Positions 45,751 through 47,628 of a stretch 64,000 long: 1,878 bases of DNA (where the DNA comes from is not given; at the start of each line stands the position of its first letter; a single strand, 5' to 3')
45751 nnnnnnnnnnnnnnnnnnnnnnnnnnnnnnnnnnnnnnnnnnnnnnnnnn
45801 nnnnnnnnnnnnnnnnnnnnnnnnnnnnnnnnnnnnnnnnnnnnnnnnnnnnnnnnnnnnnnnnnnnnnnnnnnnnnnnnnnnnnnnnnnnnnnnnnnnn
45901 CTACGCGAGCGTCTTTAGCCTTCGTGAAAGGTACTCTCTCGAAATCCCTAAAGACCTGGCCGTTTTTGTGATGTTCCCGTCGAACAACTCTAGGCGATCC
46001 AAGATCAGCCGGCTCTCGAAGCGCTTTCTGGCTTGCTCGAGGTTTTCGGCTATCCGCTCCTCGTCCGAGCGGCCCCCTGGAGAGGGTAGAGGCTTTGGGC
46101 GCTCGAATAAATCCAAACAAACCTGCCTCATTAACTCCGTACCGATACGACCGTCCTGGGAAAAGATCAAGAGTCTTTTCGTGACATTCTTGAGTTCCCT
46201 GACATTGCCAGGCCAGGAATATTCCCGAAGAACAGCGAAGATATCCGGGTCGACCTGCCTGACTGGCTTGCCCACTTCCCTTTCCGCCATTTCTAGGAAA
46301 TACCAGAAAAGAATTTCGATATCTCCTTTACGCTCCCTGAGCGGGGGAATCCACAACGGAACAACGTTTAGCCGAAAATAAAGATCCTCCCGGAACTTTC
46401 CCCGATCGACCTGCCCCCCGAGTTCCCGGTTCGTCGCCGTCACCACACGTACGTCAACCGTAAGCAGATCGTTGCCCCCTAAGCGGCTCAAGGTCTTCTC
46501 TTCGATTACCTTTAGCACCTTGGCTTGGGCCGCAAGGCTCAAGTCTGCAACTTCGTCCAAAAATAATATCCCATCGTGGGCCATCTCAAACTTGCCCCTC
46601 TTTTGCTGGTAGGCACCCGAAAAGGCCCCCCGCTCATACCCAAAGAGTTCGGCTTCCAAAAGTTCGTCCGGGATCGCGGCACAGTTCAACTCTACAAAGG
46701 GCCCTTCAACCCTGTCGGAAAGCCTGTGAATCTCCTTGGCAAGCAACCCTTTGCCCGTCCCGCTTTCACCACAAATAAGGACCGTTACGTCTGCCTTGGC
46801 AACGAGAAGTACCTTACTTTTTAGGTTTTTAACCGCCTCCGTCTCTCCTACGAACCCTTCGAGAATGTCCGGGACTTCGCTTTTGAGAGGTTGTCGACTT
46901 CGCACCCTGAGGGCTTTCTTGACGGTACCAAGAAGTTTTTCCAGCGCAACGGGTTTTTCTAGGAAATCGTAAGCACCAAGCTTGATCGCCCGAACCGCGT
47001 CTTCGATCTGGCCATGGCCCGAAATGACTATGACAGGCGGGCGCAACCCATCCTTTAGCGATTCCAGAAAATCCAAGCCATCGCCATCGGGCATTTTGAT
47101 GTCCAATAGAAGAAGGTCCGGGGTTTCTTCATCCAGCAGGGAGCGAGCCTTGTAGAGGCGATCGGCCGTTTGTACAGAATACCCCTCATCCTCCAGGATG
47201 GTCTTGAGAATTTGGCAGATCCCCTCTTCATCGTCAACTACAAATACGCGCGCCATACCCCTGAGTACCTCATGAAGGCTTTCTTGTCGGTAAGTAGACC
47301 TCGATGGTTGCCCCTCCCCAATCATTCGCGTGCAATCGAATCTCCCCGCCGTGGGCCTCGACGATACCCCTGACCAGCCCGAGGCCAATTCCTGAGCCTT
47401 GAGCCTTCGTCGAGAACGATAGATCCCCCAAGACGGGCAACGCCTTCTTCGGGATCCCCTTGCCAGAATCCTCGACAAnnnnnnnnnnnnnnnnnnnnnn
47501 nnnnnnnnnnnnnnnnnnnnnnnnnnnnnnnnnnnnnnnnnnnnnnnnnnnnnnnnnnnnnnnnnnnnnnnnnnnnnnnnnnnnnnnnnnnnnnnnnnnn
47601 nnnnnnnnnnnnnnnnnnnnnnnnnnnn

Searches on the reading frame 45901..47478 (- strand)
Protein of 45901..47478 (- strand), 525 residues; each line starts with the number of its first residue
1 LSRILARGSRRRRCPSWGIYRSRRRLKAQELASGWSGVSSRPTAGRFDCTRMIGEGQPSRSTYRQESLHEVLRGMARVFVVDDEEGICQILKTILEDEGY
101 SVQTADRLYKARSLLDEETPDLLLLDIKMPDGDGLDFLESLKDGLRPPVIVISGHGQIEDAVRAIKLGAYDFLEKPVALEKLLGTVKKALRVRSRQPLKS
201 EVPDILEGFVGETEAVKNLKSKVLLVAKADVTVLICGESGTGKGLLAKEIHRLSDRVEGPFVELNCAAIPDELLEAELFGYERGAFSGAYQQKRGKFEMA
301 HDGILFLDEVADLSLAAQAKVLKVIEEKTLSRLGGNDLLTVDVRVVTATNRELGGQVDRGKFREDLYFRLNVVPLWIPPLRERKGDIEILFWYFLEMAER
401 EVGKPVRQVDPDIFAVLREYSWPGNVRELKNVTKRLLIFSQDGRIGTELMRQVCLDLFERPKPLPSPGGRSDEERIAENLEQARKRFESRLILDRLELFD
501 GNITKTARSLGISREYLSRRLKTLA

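Call 59: search_protein_families(library=ncbifam, proteins=[window:45901-47478:-], max_evalue=0.00001)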
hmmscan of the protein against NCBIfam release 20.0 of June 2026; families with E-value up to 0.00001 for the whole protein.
window:45901-47478:- (525 aa): 99 families (the best 25 are shown)
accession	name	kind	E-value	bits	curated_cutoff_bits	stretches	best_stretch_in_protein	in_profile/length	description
NF051870.1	NAssimRespRegNtrX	equivalog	9.3e-116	387.4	600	1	76-524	2-450/452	nitrogen assimilation response regulator NtrX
TIGR01818.1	ntrC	equivalog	5e-115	384.9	558.6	1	78-524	1-463/463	nitrogen regulation protein NR(I)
NF008469.0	PRK11361.1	equivalog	1.4e-112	376.7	714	1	75-522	4-452/461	acetoacetate metabolism transcriptional regulator AtoC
TIGR02915.1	PEP_resp_reg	equivalog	9.1e-109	364.2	502.6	1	79-517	2-435/445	PEP-CTERM-box response regulator transcription factor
NF041552.1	TF_PrdR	equivalog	1.7e-97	327.1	795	1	181-522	242-574/577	sigma-54 dependent transcriptional regulator PrdR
NF041946.1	LuxO_transreg_Vib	equivalog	4.6e-97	325.7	800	1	81-523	2-459/463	quorum-sensing sigma-54 dependent transcriptional regulator LuxO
NF008176.1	PRK10923.1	equivalog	7.1e-95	318.3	620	1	77-524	5-466/469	nitrogen regulation protein NR(I)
NF007689.0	PRK10365.1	equivalog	1.1e-94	317.7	760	1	76-520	6-438/441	sigma-54-dependent response regulator transcription factor ZraR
NF003451.0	PRK05022.1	equivalog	1.7e-94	317.4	476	1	206-524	189-508/512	nitric oxide reductase transcriptional regulator NorR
TIGR01817.1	nifA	equivalog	1.2e-91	308.1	528.85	1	196-448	185-436/534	nif-specific transcriptional activator NifA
NF011695.0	PRK15115.1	equivalog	9.9e-91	304.7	763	1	74-515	5-427/445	two-component system response regulator GlrR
NF038308.1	RNA_repair_RtcR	equivalog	7.1e-89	299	650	1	204-518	177-505/530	RNA repair transcriptional activator RtcR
NF050807.1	TransRegFlbDCaul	equivalog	2.8e-84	283.6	750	1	77-522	2-436/454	sigma-54-dependent transcriptional regulator FlbD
TIGR02329.1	propionate_PrpR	equivalog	1.6e-81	274.6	499.2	1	203-522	208-525/526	propionate catabolism operon regulatory protein PrpR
NF049963.1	RespRegFlgRCampy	domain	3.6e-81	273.2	750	1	98-448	24-375/429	fla regulon two-component system response regulator FlgR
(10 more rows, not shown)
